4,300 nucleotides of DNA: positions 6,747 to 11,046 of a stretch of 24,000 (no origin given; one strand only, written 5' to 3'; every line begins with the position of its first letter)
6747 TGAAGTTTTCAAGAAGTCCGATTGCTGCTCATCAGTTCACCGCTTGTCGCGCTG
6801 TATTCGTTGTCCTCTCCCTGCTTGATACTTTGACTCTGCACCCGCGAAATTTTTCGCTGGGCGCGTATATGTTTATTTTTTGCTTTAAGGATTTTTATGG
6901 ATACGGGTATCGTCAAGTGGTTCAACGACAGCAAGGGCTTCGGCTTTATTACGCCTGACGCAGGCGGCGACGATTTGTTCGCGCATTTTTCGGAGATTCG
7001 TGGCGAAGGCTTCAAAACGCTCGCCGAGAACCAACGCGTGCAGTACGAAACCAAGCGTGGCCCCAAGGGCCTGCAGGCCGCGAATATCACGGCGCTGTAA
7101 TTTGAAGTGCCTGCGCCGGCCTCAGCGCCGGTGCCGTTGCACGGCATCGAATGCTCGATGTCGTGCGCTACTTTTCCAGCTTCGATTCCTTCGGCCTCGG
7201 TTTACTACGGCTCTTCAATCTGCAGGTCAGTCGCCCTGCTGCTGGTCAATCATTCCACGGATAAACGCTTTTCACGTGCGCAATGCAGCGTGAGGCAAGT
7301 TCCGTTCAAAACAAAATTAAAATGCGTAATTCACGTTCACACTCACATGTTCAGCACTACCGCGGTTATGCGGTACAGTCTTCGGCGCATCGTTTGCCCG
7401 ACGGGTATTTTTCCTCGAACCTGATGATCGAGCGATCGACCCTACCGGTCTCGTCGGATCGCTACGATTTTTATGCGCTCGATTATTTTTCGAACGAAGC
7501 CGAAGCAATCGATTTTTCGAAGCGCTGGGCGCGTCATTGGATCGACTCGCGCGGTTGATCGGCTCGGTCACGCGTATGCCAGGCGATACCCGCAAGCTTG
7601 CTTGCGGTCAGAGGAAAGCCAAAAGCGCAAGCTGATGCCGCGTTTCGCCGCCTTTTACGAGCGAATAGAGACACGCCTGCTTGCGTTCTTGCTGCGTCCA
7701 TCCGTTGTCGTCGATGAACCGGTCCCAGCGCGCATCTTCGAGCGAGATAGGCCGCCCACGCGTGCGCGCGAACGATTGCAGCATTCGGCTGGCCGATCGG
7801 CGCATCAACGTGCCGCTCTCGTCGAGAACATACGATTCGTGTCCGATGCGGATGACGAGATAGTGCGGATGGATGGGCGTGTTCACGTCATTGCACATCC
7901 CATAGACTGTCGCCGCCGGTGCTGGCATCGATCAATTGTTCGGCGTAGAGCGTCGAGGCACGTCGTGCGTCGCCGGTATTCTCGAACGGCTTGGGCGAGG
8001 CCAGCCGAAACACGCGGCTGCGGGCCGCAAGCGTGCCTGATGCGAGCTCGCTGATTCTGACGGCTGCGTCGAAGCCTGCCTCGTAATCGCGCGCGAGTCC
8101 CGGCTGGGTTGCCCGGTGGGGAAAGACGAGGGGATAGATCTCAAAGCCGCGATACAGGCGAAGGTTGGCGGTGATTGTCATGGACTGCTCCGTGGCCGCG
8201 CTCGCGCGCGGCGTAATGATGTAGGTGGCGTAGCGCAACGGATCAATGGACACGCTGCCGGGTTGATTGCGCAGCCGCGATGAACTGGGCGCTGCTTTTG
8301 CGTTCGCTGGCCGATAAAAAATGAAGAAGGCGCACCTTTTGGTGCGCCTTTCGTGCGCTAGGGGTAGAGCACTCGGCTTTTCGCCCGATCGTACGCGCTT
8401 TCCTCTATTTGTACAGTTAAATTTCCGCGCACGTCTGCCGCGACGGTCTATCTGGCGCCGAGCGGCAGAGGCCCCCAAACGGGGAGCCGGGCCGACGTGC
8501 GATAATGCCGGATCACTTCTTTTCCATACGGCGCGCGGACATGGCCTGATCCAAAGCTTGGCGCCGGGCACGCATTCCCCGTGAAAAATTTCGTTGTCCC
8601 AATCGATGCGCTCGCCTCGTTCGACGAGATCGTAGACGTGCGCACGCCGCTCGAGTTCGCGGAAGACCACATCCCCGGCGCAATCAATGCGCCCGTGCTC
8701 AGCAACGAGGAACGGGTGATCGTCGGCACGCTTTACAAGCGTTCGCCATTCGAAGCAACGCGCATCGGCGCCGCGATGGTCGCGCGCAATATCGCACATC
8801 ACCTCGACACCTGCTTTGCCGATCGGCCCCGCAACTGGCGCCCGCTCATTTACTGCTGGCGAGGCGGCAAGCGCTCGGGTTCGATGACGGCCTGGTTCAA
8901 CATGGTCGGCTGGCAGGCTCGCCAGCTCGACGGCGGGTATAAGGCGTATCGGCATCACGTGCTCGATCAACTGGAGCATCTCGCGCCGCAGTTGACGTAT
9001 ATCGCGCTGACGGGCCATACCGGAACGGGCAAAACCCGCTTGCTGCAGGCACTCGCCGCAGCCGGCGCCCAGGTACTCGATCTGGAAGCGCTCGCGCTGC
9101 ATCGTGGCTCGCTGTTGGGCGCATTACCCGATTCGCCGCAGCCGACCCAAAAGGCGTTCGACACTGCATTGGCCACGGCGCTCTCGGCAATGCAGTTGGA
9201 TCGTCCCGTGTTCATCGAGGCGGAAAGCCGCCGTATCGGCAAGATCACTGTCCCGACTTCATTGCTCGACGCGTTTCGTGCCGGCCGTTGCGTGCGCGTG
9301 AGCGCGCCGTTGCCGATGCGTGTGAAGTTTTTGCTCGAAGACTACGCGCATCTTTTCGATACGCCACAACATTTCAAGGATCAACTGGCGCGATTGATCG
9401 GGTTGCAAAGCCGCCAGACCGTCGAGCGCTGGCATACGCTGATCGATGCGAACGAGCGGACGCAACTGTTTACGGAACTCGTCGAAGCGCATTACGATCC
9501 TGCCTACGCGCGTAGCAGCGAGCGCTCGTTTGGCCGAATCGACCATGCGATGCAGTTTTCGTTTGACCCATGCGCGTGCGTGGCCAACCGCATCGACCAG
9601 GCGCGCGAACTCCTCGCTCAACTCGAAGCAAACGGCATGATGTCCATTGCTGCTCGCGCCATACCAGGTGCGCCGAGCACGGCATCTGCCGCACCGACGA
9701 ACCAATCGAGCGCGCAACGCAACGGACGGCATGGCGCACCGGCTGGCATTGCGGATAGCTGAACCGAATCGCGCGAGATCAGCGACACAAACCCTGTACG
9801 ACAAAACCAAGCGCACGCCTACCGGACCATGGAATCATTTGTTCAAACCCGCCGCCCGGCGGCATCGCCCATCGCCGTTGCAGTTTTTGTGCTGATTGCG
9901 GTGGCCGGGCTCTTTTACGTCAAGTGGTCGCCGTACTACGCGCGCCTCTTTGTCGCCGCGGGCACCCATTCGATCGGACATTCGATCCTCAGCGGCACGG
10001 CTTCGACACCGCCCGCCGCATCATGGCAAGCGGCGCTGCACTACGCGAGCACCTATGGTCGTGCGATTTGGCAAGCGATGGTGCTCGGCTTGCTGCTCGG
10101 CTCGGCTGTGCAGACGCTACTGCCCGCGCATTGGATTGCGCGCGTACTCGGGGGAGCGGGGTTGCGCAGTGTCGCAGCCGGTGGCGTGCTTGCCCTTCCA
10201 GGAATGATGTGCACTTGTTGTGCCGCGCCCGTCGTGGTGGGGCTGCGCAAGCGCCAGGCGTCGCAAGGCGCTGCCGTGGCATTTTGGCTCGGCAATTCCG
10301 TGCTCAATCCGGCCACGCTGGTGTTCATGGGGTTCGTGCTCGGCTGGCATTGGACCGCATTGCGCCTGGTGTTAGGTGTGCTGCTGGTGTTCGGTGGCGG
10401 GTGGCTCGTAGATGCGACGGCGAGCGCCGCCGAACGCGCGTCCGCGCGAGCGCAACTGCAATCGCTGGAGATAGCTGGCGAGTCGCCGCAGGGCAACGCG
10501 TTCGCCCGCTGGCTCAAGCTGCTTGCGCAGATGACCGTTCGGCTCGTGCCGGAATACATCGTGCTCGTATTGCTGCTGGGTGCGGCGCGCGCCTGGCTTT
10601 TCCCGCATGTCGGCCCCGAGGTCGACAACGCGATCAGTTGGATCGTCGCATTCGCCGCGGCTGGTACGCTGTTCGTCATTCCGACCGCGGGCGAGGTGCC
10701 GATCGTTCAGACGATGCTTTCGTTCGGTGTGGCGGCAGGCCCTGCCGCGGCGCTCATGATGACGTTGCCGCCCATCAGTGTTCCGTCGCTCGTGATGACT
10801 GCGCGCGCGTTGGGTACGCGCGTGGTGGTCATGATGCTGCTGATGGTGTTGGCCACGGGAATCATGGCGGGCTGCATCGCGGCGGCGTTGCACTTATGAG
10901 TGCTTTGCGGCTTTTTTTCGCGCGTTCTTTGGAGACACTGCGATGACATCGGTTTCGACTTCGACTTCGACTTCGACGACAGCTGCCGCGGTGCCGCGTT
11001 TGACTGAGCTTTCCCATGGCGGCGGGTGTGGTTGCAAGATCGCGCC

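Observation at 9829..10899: Cys-rich (MCTCC) ArsP/DUF318-like permease inserted between selU and selD: candidate selenium transporter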

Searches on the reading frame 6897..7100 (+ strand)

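Call 95: search_protein_families(library=pfam, proteins=[window:6897-7100:+], max_evalue=0.001)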
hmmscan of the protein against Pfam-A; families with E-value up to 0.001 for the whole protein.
window:6897-7100:+ (67 aa): 1 family
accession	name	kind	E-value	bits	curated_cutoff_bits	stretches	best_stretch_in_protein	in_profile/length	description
PF00313.28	CSD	-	4.4e-28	97.4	27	1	3-66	2-65/66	'Cold-shock' DNA-binding domain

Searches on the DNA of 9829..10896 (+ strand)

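Call 85: search_dna_similar(query=L180:4911-5951:+, collection=ecoli_genomes, mode=near, max_rows=5)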
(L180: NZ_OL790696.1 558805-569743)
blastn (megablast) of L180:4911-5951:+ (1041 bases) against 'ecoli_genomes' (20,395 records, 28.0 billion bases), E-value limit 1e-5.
Records with a match: 5425; places in all: 5426; records where one place covers at least 80% of the query: 5424.
Genomes with a match: 5425 of 5426; with a place that covers at least 80% of the query: 5424. Places per genome that has any: lowest 1, median 1, highest 2. On chromosomes: 5425 places; on plasmids: 1.
Best place of each record, by identity: >=99% 2683; 95-99% 2724; 90-95% 18.
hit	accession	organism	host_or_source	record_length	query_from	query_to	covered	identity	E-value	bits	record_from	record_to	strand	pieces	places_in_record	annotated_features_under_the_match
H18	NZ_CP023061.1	Escherichia coli strain FORC_069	Homo sapiens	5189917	1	1041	100%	100.0%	0e+0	1923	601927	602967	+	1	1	yraQ: permease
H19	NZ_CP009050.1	Escherichia coli NCCP15648 strain NCCP15648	stool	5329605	1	1041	100%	100.0%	0e+0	1923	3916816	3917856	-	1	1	yraQ: permease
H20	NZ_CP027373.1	Escherichia coli strain 05-3629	Homo sapiens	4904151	1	1041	100%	100.0%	0e+0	1923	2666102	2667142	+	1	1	yraQ: permease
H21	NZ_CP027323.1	Escherichia coli strain 2013C-3033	Homo sapiens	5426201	1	1041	100%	100.0%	0e+0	1923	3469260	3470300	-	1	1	yraQ: permease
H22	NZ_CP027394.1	Escherichia coli O104:H4 strain FDAARGOS_349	Homo sapiens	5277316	1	1041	100%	100.0%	0e+0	1923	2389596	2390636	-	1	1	yraQ: permease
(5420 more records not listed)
